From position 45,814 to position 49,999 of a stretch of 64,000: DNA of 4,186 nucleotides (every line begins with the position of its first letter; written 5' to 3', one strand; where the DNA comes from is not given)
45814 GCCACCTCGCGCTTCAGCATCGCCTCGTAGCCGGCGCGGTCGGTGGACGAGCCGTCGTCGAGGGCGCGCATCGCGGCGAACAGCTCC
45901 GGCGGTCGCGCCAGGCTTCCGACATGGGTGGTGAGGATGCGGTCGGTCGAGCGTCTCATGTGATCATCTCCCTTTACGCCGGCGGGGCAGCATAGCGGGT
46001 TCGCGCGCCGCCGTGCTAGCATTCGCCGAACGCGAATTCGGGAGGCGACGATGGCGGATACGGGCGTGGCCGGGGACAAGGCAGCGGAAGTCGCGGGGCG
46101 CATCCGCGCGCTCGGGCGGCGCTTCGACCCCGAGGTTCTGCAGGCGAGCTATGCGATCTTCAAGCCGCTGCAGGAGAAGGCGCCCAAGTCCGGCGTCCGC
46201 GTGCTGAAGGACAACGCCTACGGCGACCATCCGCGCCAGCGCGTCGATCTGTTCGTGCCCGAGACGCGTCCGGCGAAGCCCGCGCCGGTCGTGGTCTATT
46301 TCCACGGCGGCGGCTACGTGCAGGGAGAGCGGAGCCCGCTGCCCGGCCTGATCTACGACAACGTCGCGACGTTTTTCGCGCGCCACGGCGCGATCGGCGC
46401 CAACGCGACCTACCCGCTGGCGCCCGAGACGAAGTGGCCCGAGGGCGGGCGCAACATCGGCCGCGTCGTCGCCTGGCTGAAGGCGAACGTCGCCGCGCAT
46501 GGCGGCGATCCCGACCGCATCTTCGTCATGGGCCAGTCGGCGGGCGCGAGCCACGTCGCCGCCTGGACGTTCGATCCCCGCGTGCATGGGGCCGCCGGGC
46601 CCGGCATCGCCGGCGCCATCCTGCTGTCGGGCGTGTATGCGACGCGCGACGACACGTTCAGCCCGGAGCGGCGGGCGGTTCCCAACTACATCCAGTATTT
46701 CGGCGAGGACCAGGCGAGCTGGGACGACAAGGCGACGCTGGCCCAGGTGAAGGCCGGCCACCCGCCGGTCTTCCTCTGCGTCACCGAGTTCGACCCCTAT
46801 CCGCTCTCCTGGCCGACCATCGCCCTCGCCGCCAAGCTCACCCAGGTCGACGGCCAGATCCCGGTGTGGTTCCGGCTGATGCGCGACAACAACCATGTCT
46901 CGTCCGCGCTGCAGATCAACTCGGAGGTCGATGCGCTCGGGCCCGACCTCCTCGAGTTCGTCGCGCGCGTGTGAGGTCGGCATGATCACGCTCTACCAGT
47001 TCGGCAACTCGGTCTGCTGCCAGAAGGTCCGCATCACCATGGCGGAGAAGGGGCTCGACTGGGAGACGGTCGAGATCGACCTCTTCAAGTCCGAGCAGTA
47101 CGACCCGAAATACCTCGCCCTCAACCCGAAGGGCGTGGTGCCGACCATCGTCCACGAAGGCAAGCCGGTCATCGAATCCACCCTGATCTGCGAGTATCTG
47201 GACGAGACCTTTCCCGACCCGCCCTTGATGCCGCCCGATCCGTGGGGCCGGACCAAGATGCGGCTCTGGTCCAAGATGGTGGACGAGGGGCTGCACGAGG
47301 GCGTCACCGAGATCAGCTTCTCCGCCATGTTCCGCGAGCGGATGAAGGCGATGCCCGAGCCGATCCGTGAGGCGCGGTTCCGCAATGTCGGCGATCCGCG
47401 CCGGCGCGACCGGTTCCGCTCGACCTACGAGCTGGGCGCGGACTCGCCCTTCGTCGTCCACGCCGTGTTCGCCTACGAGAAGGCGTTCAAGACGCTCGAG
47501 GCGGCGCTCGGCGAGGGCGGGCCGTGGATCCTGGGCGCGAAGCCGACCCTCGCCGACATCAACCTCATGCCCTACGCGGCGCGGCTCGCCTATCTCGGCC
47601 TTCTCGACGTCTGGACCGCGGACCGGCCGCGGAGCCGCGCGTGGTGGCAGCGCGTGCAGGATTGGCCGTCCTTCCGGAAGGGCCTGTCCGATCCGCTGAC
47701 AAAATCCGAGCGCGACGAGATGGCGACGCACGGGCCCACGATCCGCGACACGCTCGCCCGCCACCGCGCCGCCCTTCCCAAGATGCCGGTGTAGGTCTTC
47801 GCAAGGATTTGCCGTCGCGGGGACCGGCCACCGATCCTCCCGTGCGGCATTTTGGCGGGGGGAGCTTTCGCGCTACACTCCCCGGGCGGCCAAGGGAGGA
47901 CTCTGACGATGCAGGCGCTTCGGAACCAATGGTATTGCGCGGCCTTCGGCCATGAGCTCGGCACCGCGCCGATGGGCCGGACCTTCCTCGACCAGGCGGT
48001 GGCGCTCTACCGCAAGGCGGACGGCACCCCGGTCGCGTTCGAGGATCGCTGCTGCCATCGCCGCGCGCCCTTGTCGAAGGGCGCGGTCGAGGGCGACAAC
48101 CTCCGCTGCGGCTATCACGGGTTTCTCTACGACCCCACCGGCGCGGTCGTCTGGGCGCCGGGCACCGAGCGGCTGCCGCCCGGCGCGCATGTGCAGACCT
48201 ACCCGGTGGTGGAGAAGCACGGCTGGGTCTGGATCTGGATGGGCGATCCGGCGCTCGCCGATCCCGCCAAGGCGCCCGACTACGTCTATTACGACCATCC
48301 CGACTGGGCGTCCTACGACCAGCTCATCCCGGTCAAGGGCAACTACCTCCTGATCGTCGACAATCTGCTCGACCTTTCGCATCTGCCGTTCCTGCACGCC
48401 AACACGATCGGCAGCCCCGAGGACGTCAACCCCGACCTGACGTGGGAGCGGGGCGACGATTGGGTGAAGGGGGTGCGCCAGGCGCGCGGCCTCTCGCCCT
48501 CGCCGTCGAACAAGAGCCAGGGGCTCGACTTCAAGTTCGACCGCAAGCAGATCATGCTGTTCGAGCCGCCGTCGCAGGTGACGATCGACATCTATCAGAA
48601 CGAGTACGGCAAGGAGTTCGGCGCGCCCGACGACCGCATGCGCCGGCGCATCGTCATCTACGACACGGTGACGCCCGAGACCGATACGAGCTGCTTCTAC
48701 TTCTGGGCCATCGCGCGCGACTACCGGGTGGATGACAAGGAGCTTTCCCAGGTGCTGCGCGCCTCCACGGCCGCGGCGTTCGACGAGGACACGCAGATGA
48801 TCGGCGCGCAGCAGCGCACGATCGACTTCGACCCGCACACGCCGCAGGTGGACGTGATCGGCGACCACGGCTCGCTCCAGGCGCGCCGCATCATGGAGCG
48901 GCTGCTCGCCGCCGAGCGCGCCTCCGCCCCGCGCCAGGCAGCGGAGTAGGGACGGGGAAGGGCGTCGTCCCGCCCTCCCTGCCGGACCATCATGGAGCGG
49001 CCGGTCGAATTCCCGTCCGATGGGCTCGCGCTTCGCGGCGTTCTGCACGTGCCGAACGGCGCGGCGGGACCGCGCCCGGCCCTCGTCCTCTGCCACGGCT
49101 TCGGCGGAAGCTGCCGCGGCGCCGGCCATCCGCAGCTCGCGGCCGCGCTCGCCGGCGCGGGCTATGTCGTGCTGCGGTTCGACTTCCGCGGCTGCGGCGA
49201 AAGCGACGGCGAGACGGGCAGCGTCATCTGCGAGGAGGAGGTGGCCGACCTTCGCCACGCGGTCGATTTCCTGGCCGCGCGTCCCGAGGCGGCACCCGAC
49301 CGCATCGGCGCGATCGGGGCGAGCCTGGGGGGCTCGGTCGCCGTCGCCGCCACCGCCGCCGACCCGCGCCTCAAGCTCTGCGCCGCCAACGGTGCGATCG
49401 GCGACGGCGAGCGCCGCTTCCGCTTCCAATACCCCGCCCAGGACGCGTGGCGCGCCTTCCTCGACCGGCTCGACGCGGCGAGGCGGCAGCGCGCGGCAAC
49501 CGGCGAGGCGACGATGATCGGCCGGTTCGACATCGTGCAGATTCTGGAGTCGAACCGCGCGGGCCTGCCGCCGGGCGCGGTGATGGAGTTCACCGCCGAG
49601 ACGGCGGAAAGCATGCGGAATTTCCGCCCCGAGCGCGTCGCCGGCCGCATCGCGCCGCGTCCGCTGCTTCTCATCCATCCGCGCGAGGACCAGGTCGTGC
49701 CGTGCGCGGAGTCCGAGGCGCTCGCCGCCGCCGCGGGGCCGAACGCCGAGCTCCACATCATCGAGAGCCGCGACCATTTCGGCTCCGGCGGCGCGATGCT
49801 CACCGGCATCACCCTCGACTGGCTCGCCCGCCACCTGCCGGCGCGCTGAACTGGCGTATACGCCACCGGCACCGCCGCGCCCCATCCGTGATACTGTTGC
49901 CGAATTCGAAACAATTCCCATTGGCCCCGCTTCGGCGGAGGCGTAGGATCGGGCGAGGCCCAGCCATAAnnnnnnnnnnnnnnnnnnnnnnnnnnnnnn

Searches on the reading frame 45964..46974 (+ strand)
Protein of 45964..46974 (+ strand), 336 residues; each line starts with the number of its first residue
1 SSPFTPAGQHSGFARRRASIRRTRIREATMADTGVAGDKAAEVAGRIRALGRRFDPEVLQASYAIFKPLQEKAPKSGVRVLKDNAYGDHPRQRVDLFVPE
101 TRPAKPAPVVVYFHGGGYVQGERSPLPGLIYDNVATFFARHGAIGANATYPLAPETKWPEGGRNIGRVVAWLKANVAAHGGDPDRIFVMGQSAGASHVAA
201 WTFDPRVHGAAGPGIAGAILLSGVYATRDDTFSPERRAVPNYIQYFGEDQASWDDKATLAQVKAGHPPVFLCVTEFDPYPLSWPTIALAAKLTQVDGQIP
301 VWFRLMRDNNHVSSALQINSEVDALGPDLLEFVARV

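Call 75: search_protein_families(library=pfam, proteins=[window:45964-46974:+], max_evalue=0.00001)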
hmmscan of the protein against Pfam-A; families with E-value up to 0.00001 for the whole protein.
window:45964-46974:+ (336 aa): 4 families
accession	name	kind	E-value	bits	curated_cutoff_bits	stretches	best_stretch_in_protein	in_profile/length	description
PF07859.19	Abhydrolase_3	-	6e-19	69.1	25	1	110-296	1-193/210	alpha/beta hydrolase fold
PF20434.5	BD-FAE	-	8.8e-15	55.2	26.8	1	95-200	2-104/215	BD-FAE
PF00135.34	COesterase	-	2.7e-14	53.5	27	1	94-227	88-222/515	Carboxylesterase family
PF00326.27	Peptidase_S9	-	9.4e-06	25.7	22.6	0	168-314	48-190/213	Prolyl oligopeptidase family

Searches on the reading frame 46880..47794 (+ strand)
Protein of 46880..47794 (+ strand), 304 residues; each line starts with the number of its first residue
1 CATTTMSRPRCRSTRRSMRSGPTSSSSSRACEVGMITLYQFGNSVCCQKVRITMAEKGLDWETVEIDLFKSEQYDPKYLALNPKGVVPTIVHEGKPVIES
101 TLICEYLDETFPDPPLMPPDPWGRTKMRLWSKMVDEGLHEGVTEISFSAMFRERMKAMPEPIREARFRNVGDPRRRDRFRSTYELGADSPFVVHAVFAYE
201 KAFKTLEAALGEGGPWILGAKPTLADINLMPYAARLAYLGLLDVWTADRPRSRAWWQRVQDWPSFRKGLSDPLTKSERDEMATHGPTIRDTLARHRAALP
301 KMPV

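Call 75: search_protein_families(library=pfam, proteins=[window:46880-47794:+], max_evalue=0.00001)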
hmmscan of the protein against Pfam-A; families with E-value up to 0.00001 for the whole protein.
window:46880-47794:+ (304 aa): 4 families
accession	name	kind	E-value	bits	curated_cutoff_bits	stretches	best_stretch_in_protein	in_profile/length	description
PF13417.12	GST_N_3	-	9.9e-20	71.1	22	1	38-115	1-75/75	Glutathione S-transferase, N-terminal domain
PF13409.12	GST_N_2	-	5e-19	69.1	25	1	44-110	2-70/70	Glutathione S-transferase, N-terminal domain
PF02798.26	GST_N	-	2e-16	60.5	20.9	1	36-109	3-76/76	Glutathione S-transferase, N-terminal domain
PF13410.11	GST_C_2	-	6.8e-09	36.1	24.9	1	199-255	11-66/69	Glutathione S-transferase, C-terminal domain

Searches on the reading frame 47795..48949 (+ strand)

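Call 75: search_protein_families(library=pfam, proteins=[window:47795-48949:+], max_evalue=0.00001)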
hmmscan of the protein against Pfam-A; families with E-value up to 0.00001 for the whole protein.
window:47795-48949:+ (384 aa): 2 families
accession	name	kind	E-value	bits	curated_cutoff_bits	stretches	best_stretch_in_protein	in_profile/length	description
PF19112.6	VanA_C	-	9.1e-42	143.8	23.5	1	181-373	2-193/193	Vanillate O-demethylase oxygenase C-terminal domain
PF00355.32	Rieske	-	5.9e-20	71.4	20.3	1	45-136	1-87/88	Rieske [2Fe-2S] domain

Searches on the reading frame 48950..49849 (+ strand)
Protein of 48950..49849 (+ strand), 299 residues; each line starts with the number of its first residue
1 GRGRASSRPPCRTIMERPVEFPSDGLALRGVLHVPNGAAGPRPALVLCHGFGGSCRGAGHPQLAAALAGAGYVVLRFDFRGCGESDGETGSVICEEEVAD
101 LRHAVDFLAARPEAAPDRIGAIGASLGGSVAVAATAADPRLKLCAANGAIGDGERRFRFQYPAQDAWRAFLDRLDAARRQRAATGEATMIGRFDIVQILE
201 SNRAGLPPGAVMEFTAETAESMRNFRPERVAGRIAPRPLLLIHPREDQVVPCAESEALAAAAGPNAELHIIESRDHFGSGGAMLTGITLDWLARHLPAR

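Call 75: search_protein_families(library=pfam, proteins=[window:48950-49849:+], max_evalue=0.00001)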
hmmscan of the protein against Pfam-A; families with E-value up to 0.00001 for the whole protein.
window:48950-49849:+ (299 aa): 8 families
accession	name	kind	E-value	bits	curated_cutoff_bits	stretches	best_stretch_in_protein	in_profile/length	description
PF12146.15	Hydrolase_4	-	4.8e-19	69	27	1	41-274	3-230/239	Serine aminopeptidase, S33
PF12697.13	Abhydrolase_6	-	2.7e-16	61.3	26.3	1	45-277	1-205/217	Alpha/beta hydrolase family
PF00561.26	Abhydrolase_1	-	2.9e-14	53.8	25.8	1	43-142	1-95/245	alpha/beta hydrolase fold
PF02129.25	Peptidase_S15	-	8.5e-14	52.3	23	1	24-156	1-135/262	X-Pro dipeptidyl-peptidase (S15 family)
PF00326.27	Peptidase_S9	-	1.9e-10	41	22.6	0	65-141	8-88/213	Prolyl oligopeptidase family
PF05448.18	AXE1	-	1.9e-07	30.6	21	0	28-146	69-205/321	Acetyl xylan esterase (AXE1)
PF01738.24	DLH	-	2e-06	28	21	0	29-142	2-122/217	Dienelactone hydrolase family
PF20434.5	BD-FAE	-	2e-06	27.9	26.8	0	33-134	4-106/215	BD-FAE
